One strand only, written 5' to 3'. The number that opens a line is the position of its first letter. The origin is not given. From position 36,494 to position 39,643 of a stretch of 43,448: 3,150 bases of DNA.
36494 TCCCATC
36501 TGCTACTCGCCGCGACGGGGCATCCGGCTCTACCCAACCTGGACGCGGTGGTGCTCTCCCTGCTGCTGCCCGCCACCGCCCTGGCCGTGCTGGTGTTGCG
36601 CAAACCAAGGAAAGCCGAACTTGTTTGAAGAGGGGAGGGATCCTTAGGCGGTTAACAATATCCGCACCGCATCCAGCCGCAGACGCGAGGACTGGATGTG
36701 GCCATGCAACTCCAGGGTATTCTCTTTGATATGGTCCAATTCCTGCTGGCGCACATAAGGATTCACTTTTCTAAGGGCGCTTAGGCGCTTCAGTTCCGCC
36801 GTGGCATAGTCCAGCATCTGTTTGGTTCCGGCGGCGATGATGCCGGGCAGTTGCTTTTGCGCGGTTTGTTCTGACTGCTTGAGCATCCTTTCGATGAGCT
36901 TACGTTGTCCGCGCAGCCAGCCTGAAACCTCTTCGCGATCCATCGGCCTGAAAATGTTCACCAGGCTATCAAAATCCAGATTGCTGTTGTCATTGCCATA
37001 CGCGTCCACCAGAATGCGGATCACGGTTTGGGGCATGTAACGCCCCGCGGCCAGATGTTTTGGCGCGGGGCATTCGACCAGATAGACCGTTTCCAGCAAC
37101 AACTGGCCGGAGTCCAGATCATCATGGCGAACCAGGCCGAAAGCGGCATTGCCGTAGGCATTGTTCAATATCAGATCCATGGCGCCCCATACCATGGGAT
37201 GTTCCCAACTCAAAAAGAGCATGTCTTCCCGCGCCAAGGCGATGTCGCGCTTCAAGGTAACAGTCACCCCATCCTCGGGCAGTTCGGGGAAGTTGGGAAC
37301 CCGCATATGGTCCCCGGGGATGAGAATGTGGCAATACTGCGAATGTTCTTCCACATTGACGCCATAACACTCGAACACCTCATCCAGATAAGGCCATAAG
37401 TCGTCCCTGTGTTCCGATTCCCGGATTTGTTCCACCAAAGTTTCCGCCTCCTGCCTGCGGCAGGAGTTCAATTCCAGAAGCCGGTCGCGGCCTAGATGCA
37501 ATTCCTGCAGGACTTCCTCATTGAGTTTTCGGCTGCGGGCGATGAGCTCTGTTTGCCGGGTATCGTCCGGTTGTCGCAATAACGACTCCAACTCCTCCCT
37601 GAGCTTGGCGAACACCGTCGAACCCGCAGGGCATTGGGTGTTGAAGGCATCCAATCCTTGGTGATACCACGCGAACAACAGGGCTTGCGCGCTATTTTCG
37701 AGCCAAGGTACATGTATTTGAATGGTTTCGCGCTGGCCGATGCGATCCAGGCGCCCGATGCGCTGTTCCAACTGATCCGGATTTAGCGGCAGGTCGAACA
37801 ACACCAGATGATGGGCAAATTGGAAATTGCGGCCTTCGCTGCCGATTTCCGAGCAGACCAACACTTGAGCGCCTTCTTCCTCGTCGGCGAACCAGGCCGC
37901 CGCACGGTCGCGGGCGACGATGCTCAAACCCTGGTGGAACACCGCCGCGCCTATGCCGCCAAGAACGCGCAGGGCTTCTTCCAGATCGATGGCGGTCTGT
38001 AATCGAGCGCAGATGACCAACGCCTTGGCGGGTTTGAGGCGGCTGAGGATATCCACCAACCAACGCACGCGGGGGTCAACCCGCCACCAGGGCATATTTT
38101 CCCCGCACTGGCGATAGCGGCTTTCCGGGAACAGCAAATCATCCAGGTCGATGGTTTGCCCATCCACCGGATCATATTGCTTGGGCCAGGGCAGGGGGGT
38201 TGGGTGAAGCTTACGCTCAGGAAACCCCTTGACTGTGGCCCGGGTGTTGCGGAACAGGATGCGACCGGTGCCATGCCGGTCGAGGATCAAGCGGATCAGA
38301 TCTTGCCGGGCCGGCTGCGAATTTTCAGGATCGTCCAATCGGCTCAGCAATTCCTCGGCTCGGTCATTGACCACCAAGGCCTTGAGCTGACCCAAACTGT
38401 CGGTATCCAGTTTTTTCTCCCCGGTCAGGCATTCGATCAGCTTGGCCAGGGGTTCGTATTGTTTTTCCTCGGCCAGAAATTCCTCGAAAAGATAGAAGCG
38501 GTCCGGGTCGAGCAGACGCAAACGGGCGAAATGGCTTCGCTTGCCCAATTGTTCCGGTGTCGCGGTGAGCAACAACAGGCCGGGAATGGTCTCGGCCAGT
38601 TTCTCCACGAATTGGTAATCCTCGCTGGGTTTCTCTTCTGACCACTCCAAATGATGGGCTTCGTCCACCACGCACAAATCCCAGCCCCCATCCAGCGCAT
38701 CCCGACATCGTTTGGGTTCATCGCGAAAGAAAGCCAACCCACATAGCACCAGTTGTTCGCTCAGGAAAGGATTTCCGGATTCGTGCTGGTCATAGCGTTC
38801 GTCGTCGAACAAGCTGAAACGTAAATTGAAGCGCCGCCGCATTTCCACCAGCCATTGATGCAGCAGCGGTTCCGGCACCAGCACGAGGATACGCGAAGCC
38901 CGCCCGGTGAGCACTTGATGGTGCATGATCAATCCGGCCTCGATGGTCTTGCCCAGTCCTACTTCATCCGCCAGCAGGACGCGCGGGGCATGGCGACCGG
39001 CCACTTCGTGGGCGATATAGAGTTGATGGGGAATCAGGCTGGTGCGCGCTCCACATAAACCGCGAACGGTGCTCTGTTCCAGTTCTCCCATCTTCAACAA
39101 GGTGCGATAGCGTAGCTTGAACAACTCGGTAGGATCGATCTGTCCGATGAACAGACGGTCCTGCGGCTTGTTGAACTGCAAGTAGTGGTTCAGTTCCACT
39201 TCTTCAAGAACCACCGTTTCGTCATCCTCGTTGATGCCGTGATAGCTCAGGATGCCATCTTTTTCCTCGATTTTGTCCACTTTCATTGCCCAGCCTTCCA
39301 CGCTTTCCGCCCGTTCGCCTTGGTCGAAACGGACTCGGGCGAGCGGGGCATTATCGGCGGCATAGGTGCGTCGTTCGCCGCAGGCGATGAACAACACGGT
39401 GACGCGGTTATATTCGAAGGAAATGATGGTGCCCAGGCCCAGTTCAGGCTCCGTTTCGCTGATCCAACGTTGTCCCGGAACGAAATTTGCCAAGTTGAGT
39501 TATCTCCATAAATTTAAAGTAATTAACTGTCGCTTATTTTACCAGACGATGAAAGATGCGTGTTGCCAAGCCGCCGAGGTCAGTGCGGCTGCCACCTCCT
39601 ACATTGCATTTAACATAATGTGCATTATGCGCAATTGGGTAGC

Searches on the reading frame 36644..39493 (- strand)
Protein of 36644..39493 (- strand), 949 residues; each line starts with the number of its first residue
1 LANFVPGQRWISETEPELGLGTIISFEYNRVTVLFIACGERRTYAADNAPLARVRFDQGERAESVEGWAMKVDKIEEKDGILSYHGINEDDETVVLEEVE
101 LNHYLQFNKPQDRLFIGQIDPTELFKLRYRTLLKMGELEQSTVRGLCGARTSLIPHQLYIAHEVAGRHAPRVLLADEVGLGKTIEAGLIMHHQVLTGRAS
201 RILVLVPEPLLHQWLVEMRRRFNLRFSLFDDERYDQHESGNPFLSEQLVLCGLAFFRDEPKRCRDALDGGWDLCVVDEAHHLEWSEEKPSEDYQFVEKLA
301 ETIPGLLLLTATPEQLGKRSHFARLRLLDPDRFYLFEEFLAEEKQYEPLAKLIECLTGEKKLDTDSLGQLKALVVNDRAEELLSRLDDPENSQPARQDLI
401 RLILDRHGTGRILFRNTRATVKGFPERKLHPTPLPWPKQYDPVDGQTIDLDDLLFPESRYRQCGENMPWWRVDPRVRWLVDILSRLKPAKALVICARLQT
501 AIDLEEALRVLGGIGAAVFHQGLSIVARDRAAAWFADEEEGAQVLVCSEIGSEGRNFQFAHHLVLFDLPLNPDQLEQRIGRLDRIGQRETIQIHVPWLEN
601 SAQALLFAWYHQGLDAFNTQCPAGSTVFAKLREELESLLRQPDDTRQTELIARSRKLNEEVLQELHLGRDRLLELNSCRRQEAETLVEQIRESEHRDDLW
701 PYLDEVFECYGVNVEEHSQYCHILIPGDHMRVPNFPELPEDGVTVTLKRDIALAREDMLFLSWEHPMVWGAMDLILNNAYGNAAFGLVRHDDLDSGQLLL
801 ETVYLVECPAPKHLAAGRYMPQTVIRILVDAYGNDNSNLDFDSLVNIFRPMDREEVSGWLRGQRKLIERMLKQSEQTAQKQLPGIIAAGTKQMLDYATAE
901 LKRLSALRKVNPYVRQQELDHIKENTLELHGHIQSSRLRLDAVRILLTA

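Call 59: search_protein_families(library=pfam, proteins=[window:36644-39493:-], max_evalue=0.00001)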
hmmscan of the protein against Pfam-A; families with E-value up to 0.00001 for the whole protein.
window:36644-39493:- (949 aa): 6 families
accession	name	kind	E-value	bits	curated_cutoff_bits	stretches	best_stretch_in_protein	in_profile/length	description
PF12137.13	RapA_C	-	6.8e-131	437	26.8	1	590-947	1-359/360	RNA polymerase recycling family C-terminal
PF18339.7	Tudor_1_RapA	-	1.2e-23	83.2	26.3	1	4-54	1-51/51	RapA N-terminal Tudor like domain 1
PF18337.7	Tudor_RapA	-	4.2e-21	75.4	26.4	1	56-117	1-62/62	RapA N-terminal Tudor like domain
PF00271.37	Helicase_C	-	3.8e-16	59.8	23.5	1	476-586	3-110/110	Helicase conserved C-terminal domain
PF00176.29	SNF2-rel_dom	-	8.8e-13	48.4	24.9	1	172-342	20-192/290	SNF2-related domain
PF04851.21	ResIII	-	8.2e-08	32.8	22.5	1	160-314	11-163/164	Type III restriction enzyme, res subunit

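Call 106: find_homologous_proteins(query=window:36644-39493:-, max_evalue=1e-100)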
Query window:36644-39493:- (949 aa): 8000 proteins with E <= 1e-100 among 8000 candidates; the best 120 are listed.
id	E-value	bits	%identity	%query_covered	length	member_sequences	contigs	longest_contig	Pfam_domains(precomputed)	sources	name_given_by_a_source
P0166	0.0e+0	2185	100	100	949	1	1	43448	PF00176.30,PF12137.14,PF18337.8,PF00271.38,PF18339.8,PF04851.22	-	-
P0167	0.0e+0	1662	77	100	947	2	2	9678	PF00270.36,PF00176.30,PF12137.14,PF18337.8,PF00271.38,PF18339.8,PF04851.22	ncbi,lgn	-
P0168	0.0e+0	1647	76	100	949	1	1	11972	PF00270.36,PF00176.30,PF12137.14,PF18337.8,PF00271.38,PF18339.8,PF04851.22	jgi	jgi:ATP-dependent helicase HepA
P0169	0.0e+0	1646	76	100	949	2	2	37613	PF00270.36,PF00176.30,PF12137.14,PF18337.8,PF00271.38,PF18339.8,PF04851.22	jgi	-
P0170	0.0e+0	1643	76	100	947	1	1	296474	PF00270.36,PF00176.30,PF12137.14,PF18337.8,PF00271.38,PF18339.8,PF04851.22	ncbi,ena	-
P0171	0.0e+0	1642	75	100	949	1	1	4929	PF00176.30,PF12137.14,PF18337.8,PF00271.38,PF18339.8,PF04851.22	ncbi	-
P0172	0.0e+0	1640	76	100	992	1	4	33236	PF00176.30,PF12137.14,PF18337.8,PF00271.38,PF18339.8,PF04851.22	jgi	-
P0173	0.0e+0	1637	76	100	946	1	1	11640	PF00176.30,PF12137.14,PF18337.8,PF00271.38,PF18339.8,PF04851.22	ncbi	ncbi:MAG: RNA polymerase-associated protein RapA [Candidatus Methylumidiphilus sp.]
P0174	0.0e+0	1631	75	100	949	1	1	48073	PF00270.36,PF00176.30,PF12137.14,PF18337.8,PF00271.38,PF18339.8,PF04851.22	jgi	-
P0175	0.0e+0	1628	75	100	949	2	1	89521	PF00270.36,PF00176.30,PF12137.14,PF18337.8,PF00271.38,PF18339.8,PF04851.22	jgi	-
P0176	0.0e+0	1618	75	100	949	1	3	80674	PF00270.36,PF00176.30,PF12137.14,PF18337.8,PF00271.38,PF18339.8,PF04851.22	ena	-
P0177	0.0e+0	1605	73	100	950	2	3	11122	PF00270.36,PF00176.30,PF12137.14,PF18337.8,PF00271.38,PF18339.8,PF04851.22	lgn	-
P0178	0.0e+0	1596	73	100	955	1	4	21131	PF00270.36,PF00176.30,PF12137.14,PF18337.8,PF00271.38,PF18339.8,PF04851.22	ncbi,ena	-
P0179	0.0e+0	1595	74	100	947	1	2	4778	PF00270.36,PF00176.30,PF12137.14,PF18337.8,PF00271.38,PF18339.8,PF04851.22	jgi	jgi:ATP-dependent helicase HepA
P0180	0.0e+0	1590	72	100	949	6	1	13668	PF00270.36,PF00176.30,PF12137.14,PF18337.8,PF00271.38,PF18339.8,PF04851.22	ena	-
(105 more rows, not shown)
